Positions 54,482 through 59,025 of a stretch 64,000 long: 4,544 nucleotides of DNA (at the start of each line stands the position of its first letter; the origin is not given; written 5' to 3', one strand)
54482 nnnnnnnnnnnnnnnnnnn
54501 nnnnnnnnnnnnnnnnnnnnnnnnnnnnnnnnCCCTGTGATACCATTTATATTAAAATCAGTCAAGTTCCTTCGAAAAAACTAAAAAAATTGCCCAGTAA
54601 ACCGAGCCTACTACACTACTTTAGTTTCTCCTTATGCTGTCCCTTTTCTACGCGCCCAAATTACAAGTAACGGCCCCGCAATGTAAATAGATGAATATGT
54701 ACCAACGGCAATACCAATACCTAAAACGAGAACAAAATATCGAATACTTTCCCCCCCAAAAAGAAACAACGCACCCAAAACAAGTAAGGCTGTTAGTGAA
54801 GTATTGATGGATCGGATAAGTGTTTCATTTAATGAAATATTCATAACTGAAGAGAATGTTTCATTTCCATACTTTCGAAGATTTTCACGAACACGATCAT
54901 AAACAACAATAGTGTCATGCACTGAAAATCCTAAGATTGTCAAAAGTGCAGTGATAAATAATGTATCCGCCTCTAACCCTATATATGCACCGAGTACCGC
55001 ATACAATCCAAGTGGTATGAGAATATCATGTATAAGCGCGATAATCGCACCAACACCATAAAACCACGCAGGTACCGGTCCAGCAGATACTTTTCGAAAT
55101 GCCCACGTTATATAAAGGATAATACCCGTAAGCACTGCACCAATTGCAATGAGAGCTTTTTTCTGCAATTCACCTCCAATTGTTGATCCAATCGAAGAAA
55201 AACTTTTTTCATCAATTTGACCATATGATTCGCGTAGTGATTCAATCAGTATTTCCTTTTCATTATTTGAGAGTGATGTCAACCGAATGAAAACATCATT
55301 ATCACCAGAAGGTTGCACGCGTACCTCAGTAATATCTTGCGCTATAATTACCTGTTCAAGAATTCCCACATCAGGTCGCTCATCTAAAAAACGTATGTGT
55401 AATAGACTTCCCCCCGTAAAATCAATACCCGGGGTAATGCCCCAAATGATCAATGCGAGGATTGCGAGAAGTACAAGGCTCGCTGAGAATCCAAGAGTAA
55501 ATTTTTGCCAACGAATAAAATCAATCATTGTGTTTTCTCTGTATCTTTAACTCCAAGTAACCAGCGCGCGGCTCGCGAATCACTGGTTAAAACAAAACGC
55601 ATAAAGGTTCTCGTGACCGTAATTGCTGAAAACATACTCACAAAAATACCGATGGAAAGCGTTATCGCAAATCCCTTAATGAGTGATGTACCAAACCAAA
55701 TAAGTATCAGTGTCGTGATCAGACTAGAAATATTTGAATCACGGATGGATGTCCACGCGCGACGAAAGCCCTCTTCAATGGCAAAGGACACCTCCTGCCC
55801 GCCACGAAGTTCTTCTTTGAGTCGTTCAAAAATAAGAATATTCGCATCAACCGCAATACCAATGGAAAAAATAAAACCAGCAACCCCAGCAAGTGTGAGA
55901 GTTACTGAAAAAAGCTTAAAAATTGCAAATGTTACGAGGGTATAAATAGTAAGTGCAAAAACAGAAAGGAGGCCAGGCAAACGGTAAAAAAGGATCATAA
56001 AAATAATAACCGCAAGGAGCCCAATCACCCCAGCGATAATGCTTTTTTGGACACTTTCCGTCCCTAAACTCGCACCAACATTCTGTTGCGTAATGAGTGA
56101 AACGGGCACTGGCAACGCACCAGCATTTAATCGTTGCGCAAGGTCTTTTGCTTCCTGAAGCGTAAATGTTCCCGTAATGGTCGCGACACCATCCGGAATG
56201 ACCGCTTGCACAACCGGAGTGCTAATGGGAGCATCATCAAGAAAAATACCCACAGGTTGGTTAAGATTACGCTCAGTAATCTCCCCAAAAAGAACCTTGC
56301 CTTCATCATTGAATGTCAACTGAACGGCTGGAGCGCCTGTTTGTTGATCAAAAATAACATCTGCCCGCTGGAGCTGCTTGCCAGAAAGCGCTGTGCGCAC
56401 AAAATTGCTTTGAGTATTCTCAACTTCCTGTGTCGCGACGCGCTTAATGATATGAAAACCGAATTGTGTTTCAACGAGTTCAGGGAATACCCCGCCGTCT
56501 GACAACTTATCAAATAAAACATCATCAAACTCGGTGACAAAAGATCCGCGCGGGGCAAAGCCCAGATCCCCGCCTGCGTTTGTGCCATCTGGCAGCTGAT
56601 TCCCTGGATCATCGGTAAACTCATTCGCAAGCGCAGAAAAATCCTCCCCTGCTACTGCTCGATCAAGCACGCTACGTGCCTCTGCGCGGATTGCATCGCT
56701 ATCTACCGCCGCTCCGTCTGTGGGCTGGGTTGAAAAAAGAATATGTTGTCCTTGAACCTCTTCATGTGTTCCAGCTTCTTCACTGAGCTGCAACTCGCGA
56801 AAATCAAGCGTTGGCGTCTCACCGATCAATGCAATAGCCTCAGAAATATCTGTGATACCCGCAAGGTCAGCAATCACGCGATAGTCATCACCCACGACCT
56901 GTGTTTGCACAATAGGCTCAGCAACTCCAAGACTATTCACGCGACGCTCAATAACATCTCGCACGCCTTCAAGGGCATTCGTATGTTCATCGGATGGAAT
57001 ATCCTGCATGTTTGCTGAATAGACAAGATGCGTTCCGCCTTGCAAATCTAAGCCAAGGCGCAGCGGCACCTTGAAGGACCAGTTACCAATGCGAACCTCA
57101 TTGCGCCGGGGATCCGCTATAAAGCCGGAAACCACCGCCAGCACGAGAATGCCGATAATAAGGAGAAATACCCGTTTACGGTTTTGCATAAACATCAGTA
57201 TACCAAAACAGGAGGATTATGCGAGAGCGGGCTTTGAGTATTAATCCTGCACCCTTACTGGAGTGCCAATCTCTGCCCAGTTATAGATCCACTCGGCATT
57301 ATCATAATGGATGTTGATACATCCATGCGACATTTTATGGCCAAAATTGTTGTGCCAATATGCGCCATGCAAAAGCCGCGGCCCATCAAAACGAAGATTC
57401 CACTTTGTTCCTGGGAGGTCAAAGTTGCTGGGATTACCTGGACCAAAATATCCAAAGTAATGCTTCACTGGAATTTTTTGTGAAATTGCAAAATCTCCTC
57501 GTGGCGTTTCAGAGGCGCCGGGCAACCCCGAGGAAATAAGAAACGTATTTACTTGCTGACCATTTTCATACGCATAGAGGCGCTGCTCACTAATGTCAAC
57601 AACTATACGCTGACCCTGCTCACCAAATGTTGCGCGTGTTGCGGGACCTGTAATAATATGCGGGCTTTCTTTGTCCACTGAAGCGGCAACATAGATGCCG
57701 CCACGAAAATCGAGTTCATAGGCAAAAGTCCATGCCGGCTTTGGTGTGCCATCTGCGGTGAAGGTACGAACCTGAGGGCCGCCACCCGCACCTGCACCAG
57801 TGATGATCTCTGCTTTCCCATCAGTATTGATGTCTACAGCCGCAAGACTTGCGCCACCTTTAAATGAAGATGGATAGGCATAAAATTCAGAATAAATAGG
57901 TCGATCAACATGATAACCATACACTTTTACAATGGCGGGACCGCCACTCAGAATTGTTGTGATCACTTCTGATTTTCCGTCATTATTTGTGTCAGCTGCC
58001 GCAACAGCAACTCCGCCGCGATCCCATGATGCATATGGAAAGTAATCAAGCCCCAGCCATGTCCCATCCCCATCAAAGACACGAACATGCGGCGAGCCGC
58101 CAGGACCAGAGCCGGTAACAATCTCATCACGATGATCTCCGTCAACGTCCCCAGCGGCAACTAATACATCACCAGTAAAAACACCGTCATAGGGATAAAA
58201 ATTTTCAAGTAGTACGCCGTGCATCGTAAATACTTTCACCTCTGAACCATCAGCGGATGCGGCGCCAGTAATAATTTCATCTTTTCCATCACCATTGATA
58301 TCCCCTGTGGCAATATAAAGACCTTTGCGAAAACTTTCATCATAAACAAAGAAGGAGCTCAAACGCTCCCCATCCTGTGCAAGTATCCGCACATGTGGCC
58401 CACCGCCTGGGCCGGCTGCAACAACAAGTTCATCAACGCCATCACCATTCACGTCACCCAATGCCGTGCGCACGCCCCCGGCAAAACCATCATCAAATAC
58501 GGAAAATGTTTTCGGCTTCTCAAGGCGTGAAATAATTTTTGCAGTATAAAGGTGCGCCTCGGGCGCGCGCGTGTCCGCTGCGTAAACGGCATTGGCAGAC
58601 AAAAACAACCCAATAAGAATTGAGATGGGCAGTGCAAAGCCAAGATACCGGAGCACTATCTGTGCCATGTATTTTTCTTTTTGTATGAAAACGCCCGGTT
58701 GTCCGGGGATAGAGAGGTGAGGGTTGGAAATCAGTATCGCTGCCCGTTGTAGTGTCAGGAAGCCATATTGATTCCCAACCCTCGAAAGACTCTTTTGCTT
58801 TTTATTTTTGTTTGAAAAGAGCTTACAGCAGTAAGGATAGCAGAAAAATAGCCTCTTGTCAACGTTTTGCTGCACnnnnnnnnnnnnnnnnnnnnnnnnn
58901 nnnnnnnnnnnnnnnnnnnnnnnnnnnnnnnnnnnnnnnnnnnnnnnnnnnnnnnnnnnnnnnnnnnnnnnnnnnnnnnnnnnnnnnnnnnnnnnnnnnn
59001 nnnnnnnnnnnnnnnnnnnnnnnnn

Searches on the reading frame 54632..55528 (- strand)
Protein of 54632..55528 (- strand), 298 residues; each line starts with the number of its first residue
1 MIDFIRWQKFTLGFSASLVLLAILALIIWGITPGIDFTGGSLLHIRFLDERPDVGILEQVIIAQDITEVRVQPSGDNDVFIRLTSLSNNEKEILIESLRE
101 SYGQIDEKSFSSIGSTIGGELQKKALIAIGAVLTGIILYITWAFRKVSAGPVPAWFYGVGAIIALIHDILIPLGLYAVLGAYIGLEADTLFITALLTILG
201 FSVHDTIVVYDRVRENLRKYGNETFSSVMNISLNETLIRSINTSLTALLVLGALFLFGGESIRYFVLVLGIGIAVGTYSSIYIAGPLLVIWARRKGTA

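Call 40: search_protein_families(library=pfam, proteins=[window:54632-55528:-], max_evalue=0.0001)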
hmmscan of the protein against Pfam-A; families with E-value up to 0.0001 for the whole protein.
window:54632-55528:- (298 aa): 1 family
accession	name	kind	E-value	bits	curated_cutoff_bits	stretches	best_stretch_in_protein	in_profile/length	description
PF02355.23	SecD_SecF_C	-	4.6e-57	192.9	20.5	1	97-293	5-188/189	Protein export membrane protein SecD/SecF, C-terminal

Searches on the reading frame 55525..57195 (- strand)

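Call 40: search_protein_families(library=pfam, proteins=[window:55525-57195:-], max_evalue=0.0001)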
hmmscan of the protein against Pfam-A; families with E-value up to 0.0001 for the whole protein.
window:55525-57195:- (556 aa): 8 families
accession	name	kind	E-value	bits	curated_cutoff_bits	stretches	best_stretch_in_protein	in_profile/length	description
PF22599.2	SecDF_P1_head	-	6.2e-28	97.4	27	1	267-363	18-114/114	SecDF, P1 head subdomain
PF13616.12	Rotamase_3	-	4.1e-17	63.2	22.5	1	142-253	11-112/116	PPIC-type PPIASE domain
PF00639.27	Rotamase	-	1.4e-15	58.4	21.7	1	151-252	1-95/97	PPIC-type PPIASE domain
PF21760.3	SecD_1st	-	5.9e-15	54.9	27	1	77-135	3-58/60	Protein translocase subunit SecDF, P1 domain, N-terminal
PF02355.23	SecD_SecF_C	-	3.1e-13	50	20.5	1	367-534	15-185/189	Protein export membrane protein SecD/SecF, C-terminal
PF03176.21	MMPL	-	3.8e-09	36.4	20.5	1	388-531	148-298/333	MMPL family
PF00873.25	ACR_tran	-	1.6e-06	26.6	28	1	380-539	331-493/1021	AcrB/AcrD/AcrF family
PF07549.19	Sec_GG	-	1.9e-05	24.5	20.3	1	41-63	4-26/28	SecD/SecF GG Motif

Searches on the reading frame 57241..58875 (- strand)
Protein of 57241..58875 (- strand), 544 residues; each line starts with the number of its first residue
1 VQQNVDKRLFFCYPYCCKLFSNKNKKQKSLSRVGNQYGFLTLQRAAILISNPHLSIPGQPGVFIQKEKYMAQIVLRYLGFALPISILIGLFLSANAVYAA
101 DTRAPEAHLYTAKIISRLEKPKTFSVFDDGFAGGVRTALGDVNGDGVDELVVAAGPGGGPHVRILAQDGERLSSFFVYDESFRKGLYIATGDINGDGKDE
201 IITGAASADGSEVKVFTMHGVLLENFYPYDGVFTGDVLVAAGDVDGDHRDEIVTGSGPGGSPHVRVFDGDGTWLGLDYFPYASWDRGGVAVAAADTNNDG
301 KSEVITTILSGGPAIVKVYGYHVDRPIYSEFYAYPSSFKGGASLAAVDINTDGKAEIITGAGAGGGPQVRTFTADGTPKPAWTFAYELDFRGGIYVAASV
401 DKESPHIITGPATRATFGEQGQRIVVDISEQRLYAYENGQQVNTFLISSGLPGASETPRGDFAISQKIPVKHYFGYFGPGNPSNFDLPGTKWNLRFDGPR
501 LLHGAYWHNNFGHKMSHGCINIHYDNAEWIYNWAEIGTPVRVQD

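Call 40: search_protein_families(library=pfam, proteins=[window:57241-58875:-], max_evalue=0.0001)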
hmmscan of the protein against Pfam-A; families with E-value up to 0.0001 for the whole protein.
window:57241-58875:- (544 aa): 4 families
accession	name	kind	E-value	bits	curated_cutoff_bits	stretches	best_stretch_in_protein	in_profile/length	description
PF03734.19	YkuD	-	4.9e-23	82.8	23.4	1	422-542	2-146/146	L,D-transpeptidase catalytic domain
PF01839.29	FG-GAP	-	3.3e-22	78.4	22.1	1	188-209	5-26/37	FG-GAP repeat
PF13517.12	FG-GAP_3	-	3.3e-17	63.3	26.9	2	243-305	1-60/61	FG-GAP-like repeat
PF25292.1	Beta-prop_CGLA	-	6.4e-05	23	26.8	0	190-222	36-65/316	Lambda-carrageenase beta-propeller domain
